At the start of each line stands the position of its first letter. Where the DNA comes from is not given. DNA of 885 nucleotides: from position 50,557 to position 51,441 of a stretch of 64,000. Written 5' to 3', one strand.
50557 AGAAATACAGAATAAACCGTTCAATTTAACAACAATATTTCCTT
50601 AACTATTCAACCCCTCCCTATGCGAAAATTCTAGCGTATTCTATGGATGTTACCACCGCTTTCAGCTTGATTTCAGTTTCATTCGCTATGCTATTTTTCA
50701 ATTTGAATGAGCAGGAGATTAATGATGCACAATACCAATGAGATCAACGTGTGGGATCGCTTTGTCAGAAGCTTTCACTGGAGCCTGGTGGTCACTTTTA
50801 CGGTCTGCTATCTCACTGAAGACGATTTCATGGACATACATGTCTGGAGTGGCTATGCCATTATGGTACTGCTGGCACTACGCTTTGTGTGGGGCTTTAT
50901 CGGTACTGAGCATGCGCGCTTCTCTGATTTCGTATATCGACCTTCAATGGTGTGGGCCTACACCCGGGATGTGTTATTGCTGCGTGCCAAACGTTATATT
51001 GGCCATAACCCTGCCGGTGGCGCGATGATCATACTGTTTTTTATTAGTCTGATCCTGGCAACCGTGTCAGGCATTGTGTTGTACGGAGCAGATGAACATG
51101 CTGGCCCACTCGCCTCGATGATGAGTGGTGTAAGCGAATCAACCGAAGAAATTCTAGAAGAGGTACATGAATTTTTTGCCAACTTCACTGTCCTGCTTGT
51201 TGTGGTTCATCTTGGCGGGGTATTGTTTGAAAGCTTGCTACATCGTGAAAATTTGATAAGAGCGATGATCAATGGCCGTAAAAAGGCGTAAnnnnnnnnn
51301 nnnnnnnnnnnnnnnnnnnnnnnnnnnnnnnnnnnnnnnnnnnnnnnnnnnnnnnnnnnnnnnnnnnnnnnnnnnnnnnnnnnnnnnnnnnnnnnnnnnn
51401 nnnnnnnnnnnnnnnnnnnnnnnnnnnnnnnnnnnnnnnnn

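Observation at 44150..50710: Strongly AT-rich ~6.5-kb accessory island between the Fe-ADH gene and the cytochrome b561 gene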

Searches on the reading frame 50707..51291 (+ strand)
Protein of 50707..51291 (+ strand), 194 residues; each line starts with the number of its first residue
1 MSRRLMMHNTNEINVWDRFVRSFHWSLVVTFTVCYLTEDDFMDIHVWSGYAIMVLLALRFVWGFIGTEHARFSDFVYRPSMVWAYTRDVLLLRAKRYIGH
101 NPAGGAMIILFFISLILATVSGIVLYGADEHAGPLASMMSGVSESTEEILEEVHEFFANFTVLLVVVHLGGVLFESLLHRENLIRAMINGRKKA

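Call 4: search_protein_families(library=pfam, proteins=[window:50707-51291:+], max_evalue=0.01)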
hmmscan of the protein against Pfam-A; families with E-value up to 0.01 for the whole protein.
window:50707-51291:+ (194 aa): 2 families
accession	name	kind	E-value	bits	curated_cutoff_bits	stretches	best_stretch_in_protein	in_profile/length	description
PF01292.26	Ni_hydr_CYTB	-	8.8e-27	94.5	30.1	1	15-190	1-179/179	Prokaryotic cytochrome b561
PF14358.11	DUF4405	-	3.7e-08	34.2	26.7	1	109-170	4-63/66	Domain of unknown function (DUF4405)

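Call 18: find_encoding_contigs(protein=window:50707-51291:+, flank=10000, max_places=10)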
Protein window:50707-51291:+ (194 aa): no gene with exactly this product is on record in the collection.

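Call 21: search_protein_families(library=ncbifam, proteins=[window:50707-51291:+], max_evalue=0.01)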
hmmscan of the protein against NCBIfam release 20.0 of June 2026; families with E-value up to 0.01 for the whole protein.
window:50707-51291:+ (194 aa): 2 families
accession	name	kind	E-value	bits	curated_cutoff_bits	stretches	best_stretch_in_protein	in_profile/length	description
TIGR02125.1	CytB-hydogenase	equivalog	1.1e-13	51.1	121.5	1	41-192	49-208/212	Ni/Fe-hydrogenase, b-type cytochrome subunit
NF007551.0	PRK10171.1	equivalog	0.00076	19.2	442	1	44-190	62-220/235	Ni/Fe-hydrogenase b-type cytochrome subunit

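Call 24: find_related_loci(query=window:50707-51291:+, collection=metagenome_contigs, flank=10000)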
Query window:50707-51291:+ (194 aa) in metagenome_contigs; peptide patterns used: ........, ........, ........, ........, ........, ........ (x = any residue, [..] = any of these).
600 stretches matched a pattern (row limit reached: there are more); 353 encode a relative of the query (tblastn E <= 1e-3); the best 80 are kept; 80 distinct loci.
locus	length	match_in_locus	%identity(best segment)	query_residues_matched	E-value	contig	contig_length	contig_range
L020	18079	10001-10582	88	1-194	1e-118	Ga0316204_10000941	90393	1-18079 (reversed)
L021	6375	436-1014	89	2-194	4e-118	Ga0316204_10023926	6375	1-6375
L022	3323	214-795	87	1-194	8e-120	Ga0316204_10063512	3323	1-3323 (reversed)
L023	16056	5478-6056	85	1-194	2e-112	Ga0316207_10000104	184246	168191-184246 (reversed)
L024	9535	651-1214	76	7-194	4e-101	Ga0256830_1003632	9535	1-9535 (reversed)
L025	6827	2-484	90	34-194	5e-98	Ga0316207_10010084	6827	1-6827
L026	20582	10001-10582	86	1-194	1e-114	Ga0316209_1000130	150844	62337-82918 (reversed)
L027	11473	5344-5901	61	9-194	2e-79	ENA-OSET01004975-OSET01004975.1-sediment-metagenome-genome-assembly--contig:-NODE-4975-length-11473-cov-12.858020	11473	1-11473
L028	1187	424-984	60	7-193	1e-84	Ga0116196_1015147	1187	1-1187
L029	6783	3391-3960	58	4-193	9e-78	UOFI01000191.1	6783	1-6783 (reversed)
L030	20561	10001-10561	60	8-194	1e-77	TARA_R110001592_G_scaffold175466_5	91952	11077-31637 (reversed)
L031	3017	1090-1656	58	4-192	2e-77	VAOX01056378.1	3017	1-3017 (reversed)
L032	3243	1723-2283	60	6-192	9e-77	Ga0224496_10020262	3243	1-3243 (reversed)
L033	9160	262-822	60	6-192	3e-76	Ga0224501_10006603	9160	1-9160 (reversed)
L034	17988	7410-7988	57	2-194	1e-75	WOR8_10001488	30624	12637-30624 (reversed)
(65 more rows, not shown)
